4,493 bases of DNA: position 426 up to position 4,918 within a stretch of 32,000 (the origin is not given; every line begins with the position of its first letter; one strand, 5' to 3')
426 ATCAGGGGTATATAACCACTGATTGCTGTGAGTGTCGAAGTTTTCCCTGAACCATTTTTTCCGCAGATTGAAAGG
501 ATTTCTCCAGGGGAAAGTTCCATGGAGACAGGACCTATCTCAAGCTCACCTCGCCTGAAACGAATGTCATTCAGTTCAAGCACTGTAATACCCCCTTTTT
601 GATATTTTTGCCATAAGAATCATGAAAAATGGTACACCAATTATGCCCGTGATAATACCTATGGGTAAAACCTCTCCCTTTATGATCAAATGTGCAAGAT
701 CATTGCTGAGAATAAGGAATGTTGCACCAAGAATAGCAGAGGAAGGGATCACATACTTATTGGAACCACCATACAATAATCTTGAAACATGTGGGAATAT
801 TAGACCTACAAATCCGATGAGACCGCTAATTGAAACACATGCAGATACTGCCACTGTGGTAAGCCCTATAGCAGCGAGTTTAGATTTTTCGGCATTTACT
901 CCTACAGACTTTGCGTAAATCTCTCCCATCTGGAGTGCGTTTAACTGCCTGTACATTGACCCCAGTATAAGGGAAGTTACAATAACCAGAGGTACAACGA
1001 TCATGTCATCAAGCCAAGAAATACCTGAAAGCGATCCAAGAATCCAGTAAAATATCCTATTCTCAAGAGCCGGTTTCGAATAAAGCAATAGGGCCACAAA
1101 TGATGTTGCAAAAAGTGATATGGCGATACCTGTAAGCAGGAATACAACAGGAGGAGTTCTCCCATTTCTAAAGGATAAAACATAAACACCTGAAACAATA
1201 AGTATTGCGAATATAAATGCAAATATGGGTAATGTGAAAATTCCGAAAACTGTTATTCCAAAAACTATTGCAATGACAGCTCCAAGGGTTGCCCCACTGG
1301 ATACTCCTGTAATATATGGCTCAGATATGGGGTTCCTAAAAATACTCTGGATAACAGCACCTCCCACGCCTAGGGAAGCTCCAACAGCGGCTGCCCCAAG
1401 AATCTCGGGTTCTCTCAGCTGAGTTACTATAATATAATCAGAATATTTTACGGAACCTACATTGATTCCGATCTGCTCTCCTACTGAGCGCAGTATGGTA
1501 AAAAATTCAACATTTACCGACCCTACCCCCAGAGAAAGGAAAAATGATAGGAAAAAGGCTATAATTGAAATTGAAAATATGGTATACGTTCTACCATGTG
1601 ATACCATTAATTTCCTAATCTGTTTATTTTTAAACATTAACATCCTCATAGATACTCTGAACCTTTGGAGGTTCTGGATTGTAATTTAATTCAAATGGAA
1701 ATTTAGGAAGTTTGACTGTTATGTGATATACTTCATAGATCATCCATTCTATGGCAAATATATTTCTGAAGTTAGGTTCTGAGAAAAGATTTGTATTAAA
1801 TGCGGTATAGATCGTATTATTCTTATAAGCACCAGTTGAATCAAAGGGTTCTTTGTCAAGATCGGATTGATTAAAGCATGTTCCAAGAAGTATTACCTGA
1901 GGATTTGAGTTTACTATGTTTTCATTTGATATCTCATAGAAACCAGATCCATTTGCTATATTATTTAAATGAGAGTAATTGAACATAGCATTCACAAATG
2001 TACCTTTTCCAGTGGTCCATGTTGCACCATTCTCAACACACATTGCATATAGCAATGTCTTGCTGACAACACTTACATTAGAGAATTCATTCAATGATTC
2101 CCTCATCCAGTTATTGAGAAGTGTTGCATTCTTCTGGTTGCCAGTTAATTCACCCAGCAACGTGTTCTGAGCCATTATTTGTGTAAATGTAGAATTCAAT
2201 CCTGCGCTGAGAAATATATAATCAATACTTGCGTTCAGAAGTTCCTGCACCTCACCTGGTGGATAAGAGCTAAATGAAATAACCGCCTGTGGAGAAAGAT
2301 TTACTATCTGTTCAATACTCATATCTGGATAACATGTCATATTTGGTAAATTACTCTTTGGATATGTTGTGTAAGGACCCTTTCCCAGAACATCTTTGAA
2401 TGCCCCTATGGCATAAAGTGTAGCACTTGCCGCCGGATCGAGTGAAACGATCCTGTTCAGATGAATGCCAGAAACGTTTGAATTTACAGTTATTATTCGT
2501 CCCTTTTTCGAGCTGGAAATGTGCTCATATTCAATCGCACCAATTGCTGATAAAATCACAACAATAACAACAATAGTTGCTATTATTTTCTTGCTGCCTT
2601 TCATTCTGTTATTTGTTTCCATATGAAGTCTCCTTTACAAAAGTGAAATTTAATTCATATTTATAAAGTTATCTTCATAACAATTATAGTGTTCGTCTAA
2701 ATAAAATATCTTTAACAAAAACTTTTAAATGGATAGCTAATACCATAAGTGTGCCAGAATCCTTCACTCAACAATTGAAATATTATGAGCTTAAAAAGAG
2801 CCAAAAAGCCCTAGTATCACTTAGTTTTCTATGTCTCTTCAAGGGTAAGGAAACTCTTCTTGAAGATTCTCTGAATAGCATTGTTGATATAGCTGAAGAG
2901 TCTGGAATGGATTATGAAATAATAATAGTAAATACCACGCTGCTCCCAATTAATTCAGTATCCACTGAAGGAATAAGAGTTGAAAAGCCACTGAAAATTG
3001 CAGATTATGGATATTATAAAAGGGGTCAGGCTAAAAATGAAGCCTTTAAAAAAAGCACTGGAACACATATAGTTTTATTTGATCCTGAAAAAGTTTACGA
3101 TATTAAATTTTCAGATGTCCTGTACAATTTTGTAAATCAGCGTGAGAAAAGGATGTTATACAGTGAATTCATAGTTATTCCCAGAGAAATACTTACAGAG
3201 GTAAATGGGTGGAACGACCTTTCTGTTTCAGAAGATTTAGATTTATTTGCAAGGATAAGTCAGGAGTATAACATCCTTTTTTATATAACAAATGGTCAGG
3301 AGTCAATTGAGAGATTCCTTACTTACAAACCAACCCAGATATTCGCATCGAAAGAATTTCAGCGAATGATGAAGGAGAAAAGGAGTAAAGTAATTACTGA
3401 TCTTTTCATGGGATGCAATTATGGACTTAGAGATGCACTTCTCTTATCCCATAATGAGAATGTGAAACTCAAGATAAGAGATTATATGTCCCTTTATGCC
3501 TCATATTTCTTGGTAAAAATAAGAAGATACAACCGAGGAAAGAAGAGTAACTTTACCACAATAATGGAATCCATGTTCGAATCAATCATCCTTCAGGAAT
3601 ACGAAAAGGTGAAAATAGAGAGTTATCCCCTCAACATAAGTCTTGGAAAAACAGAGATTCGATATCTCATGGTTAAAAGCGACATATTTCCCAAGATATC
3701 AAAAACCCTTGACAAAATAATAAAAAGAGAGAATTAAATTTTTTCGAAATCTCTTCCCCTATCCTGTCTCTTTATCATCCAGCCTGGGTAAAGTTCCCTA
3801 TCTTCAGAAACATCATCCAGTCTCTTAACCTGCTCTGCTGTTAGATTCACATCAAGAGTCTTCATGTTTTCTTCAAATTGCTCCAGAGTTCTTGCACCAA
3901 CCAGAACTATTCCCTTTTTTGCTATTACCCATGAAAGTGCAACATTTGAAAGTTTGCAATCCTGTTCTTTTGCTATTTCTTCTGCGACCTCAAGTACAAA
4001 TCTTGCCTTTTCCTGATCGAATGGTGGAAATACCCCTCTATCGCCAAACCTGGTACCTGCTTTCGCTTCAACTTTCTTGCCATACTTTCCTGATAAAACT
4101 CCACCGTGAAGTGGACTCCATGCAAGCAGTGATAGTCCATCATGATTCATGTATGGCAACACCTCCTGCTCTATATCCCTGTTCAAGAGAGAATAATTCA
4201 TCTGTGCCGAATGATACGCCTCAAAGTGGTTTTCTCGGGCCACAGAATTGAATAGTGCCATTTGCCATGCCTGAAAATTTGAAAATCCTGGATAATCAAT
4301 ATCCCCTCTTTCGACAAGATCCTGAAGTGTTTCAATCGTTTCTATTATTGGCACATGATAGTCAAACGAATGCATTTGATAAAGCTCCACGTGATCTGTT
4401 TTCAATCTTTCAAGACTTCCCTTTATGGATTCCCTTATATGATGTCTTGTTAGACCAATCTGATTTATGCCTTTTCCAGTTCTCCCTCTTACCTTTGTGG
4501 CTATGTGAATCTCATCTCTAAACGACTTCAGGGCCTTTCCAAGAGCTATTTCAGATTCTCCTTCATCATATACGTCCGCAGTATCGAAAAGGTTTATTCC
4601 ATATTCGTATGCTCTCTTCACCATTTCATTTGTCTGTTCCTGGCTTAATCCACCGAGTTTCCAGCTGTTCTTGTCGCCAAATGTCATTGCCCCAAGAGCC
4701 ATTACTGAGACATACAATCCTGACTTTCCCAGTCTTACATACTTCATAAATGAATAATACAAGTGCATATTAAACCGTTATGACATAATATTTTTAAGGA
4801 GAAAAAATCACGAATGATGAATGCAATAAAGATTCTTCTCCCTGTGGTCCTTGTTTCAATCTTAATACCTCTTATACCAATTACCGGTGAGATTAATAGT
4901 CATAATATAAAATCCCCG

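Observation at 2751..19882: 17-kb surface-glycan island built on two polyprenol-phosphate-sugar synthases and three GT-C-like membrane enzymes, with no AglB or flippase in view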

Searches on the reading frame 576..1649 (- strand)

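Call 4: search_protein_families(library=pfam, proteins=[window:576-1649:-], max_evalue=0.01)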
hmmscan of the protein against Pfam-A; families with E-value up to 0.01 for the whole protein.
window:576-1649:- (357 aa): 1 family
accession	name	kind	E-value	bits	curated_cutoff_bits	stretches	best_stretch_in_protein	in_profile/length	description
PF01032.23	FecCD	-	2.8e-81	273.4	26.5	1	33-348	3-311/311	FecCD transport family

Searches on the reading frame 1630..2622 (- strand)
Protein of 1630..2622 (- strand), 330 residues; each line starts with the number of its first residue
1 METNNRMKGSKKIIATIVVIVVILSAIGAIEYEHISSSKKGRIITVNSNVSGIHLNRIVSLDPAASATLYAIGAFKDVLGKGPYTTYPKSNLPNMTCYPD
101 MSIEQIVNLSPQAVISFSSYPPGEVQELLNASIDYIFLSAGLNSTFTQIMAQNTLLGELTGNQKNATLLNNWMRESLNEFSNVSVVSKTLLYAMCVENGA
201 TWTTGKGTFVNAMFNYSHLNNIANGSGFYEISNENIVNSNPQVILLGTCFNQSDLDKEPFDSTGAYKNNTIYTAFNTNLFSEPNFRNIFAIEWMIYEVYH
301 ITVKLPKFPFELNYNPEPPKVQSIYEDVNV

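Call 4: search_protein_families(library=pfam, proteins=[window:1630-2622:-], max_evalue=0.01)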
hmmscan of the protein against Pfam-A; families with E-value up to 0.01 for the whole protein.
window:1630-2622:- (330 aa): 1 family
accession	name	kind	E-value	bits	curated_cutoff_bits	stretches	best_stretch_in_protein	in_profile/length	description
PF01497.23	Peripla_BP_2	-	1.8e-14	54.2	27.5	1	58-273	1-230/235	Periplasmic binding protein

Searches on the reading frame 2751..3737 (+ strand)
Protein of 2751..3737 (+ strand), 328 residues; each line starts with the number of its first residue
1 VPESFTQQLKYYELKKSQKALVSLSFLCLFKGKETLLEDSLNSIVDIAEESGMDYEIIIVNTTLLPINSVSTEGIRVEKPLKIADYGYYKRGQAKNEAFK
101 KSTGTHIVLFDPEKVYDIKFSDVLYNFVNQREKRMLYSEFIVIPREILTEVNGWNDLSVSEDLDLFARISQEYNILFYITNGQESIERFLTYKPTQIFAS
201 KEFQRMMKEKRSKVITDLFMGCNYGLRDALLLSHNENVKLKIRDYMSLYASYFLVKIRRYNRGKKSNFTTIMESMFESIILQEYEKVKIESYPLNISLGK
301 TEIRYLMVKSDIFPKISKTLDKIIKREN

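Call 3: search_protein_families(library=pfam, proteins=[window:2751-3737:+], max_evalue=0.01)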
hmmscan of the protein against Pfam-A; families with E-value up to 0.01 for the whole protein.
window:2751-3737:+ (328 aa): 1 family
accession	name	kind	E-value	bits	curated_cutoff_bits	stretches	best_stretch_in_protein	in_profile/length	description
PF13632.12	Glyco_trans_2_3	-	0.00083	19.7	27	1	114-180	46-117/198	Glycosyl transferase family group 2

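Call 16: search_protein_families(library=ncbifam, proteins=[window:2751-3737:+], max_evalue=0.01)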
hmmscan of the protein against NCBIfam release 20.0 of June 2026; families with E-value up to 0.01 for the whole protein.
window:2751-3737:+ (328 aa): 0 families

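Call 55: search_solved_structures(query=window:2751-3737:+, max_evalue=1)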
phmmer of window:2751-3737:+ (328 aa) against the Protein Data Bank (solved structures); distinct sequences matched with E-value up to 1: 1.
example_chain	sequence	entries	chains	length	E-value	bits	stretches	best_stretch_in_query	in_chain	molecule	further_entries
4yxy_A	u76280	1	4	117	0.025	17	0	63-101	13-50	dTor_9x31L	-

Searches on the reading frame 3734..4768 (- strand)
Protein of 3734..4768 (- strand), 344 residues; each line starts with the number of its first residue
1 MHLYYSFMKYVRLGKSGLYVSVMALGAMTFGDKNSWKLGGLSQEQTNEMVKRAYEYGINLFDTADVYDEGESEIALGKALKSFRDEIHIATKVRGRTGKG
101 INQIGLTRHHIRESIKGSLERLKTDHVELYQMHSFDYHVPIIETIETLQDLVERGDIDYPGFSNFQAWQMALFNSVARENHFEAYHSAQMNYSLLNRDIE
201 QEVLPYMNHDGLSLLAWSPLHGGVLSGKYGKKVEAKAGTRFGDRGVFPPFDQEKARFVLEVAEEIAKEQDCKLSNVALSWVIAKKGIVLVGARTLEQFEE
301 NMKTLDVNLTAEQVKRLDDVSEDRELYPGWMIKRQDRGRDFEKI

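Call 3: search_protein_families(library=pfam, proteins=[window:3734-4768:-], max_evalue=0.01)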
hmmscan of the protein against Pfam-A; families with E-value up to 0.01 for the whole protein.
window:3734-4768:- (344 aa): 1 family
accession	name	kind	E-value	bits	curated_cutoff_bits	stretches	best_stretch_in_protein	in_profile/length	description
PF00248.27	Aldo_ket_red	-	8.3e-72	242.1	24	1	23-321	2-290/291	Aldo/keto reductase family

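Call 80: search_protein_families(library=ncbifam, proteins=[window:3734-4768:-], max_evalue=0.00001)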
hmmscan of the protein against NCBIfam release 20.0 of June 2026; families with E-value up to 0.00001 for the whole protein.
window:3734-4768:- (344 aa): 7 families
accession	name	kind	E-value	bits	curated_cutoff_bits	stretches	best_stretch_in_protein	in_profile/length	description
NF049922.1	MethglyxlRedYdjG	equivalog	5.4e-48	163.7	550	1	8-323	1-323/326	NADH-dependent methylglyoxal reductase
TIGR01293.1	Kv_beta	subfamily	2.3e-38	132.1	365.4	1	8-312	1-310/319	voltage-dependent potassium channel subunit beta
NF007912.0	PRK10625.1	equivalog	2.9e-37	128.8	415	1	8-321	1-338/346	NADP(H)-dependent aldo-keto reductase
NF007388.0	PRK09912.1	subfamily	1.8e-30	106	448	1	5-326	10-337/346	L-glyceraldehyde 3-phosphate reductase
NF007695.0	PRK10376.1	subfamily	3.2e-19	69.1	280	1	19-222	16-217/290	oxidoreductase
NF008377.0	PRK11172.1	equivalog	8e-15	54.8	327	1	41-171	13-137/267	2,5-didehydrogluconate reductase DkgB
NF008598.0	PRK11565.1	equivalog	5.8e-12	45.3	425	1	42-170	26-145/275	2,5-didehydrogluconate reductase DkgA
